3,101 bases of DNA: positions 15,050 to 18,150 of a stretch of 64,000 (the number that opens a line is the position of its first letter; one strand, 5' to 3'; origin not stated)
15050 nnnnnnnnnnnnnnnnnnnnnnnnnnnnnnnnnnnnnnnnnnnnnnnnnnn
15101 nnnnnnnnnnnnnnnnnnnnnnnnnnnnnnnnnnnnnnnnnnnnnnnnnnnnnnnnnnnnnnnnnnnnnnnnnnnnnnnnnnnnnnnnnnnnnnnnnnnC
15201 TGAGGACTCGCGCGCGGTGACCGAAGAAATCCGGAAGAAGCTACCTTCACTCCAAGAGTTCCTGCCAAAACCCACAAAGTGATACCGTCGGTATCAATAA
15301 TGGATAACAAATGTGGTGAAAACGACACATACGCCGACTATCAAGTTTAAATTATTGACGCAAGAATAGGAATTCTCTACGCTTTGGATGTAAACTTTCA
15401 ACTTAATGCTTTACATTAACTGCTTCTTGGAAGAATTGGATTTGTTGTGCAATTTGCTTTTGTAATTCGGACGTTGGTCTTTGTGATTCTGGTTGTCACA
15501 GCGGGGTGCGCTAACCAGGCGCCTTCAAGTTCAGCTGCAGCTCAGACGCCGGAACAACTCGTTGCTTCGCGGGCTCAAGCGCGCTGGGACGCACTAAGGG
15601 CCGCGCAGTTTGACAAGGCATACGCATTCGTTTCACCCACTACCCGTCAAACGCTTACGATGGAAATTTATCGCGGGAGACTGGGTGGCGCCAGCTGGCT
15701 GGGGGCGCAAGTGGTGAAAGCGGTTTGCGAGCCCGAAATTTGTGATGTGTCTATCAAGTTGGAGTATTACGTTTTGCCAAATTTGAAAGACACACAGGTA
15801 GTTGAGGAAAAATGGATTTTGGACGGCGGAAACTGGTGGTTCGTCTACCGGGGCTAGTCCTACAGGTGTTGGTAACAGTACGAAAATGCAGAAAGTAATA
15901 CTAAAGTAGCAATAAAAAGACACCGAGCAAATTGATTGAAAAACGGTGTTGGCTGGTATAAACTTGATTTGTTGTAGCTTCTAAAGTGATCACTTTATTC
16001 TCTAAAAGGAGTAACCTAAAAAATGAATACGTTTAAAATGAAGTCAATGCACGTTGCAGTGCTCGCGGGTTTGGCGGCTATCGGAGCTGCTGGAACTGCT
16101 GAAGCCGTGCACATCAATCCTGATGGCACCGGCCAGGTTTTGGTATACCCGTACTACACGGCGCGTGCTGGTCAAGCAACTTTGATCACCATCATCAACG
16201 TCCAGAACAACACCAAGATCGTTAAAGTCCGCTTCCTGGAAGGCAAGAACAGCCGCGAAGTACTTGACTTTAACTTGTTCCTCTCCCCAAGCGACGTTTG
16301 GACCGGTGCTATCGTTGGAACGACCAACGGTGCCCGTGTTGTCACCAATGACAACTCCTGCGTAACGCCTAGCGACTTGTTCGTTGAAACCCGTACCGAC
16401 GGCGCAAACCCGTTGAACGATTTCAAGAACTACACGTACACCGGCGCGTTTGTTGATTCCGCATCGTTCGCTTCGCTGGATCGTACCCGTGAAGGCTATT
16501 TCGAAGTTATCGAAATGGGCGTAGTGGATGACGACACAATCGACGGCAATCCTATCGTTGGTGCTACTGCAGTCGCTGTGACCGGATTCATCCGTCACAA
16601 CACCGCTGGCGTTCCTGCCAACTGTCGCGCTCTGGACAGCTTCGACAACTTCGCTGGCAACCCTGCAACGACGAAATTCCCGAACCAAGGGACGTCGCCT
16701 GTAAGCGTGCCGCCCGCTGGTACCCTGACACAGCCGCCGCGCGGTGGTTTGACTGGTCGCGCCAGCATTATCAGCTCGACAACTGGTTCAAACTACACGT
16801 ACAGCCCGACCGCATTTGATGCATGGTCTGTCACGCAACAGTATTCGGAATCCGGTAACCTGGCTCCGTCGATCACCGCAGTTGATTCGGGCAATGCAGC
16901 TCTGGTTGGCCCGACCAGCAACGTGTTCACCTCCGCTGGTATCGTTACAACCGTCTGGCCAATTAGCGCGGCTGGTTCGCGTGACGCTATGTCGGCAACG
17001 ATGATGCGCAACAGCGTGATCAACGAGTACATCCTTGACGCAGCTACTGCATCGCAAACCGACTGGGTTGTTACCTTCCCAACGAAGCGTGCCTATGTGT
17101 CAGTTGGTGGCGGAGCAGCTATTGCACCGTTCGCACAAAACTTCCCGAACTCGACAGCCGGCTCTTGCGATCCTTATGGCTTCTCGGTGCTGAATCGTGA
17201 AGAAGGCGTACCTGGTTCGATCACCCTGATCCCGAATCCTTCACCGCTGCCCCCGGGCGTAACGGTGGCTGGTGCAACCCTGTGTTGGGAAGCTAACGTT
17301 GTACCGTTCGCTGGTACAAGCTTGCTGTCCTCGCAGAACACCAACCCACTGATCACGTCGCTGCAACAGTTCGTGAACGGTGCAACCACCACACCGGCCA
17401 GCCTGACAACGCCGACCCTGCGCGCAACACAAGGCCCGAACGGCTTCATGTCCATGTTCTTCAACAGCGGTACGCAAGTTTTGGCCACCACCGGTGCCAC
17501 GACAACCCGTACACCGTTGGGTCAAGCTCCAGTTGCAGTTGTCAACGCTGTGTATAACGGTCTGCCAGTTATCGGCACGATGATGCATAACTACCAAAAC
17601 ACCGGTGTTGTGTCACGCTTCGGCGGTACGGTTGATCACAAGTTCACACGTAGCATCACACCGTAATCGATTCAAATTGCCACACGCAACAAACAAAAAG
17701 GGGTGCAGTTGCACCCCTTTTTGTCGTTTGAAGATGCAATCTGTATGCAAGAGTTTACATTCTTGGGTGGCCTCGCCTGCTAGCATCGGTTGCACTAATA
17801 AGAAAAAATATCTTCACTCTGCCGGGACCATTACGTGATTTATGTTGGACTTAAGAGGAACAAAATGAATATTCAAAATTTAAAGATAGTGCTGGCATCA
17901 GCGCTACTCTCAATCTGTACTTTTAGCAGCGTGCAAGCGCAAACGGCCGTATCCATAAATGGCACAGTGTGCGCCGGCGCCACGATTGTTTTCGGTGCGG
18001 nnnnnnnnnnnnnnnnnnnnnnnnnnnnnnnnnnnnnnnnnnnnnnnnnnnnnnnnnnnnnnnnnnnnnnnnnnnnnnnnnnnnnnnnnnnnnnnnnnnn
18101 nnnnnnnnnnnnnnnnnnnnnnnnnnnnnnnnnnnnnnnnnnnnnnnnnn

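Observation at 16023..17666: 547-aa signal-peptide protein with highly-expressed-gene signatures and no family I can recognise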

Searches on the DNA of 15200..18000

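Call 74: search_rna_families(source=window, start=15200, end=18000, threshold=evalue, max_evalue=1)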
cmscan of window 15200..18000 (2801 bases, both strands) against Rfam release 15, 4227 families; matches with E-value up to 1: 1.
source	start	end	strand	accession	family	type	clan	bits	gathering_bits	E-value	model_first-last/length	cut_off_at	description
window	17677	17728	+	RF02066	STnc320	Gene; sRNA;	-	24.3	50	0.15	1-55/55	no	Salmonella enterica sRNA STnc320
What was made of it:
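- Tried and rejected: Rfam scan of 15200-18000: only a sub-threshold sRNA match lying on the terminator (call 74).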
